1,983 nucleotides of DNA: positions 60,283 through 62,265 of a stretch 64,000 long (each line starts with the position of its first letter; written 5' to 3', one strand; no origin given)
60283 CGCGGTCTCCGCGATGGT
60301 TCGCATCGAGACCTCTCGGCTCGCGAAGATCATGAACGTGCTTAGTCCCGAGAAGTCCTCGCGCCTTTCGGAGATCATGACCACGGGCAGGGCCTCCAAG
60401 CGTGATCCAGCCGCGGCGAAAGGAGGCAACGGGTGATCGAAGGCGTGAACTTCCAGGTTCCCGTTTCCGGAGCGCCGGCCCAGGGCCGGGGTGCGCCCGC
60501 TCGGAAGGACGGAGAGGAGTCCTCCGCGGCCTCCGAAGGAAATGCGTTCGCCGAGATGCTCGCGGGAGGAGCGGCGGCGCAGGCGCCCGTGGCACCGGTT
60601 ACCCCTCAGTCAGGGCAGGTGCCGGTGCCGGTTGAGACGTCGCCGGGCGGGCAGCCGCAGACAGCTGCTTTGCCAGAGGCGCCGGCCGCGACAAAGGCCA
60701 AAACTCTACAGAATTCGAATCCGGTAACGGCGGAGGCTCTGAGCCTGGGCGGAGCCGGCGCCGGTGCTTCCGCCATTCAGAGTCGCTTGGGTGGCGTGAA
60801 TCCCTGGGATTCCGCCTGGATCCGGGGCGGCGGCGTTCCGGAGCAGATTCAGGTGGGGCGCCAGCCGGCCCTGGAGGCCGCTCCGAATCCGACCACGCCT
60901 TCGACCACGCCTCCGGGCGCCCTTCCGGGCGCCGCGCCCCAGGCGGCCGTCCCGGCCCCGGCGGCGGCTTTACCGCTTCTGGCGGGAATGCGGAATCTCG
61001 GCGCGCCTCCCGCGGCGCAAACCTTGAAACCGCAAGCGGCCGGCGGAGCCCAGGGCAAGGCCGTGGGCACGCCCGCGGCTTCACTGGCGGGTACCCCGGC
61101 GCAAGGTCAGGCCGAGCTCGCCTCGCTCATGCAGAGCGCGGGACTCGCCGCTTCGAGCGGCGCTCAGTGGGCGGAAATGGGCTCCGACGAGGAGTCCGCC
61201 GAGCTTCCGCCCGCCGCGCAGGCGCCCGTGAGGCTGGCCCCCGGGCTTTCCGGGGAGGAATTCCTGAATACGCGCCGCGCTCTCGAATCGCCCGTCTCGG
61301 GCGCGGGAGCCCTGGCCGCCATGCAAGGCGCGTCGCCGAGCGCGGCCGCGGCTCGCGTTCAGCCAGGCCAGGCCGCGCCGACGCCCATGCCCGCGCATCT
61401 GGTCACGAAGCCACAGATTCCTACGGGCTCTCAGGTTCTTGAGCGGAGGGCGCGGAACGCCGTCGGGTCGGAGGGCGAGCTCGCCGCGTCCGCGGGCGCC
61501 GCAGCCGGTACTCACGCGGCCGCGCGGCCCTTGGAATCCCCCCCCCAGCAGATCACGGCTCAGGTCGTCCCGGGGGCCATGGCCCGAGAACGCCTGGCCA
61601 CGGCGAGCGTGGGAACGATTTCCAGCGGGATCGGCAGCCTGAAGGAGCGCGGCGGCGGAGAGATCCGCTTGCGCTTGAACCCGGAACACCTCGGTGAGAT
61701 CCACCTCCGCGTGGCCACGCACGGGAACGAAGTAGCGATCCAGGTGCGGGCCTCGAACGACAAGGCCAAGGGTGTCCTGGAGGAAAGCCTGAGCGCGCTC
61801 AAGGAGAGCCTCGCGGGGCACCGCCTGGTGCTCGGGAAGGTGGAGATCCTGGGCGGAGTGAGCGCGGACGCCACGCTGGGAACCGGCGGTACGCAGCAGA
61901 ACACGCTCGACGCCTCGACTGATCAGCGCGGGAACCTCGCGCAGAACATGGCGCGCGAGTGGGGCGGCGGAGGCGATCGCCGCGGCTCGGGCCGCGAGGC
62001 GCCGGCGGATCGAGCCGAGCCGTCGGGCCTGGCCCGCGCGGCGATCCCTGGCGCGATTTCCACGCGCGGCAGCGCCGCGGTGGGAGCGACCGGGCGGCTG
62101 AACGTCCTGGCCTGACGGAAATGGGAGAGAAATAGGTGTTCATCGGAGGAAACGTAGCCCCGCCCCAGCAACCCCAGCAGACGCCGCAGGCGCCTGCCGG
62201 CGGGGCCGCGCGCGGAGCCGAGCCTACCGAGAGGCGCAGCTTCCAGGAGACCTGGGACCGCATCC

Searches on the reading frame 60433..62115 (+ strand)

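Call 49: search_protein_families(library=pfam, proteins=[window:60433-62115:+], max_evalue=0.00001)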
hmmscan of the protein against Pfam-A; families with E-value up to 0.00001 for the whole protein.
window:60433-62115:+ (560 aa): 1 family
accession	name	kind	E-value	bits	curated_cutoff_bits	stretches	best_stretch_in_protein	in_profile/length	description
PF02120.21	Flg_hook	-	1.5e-14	54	29.8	1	404-472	8-76/85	Flagellar hook-length control protein FliK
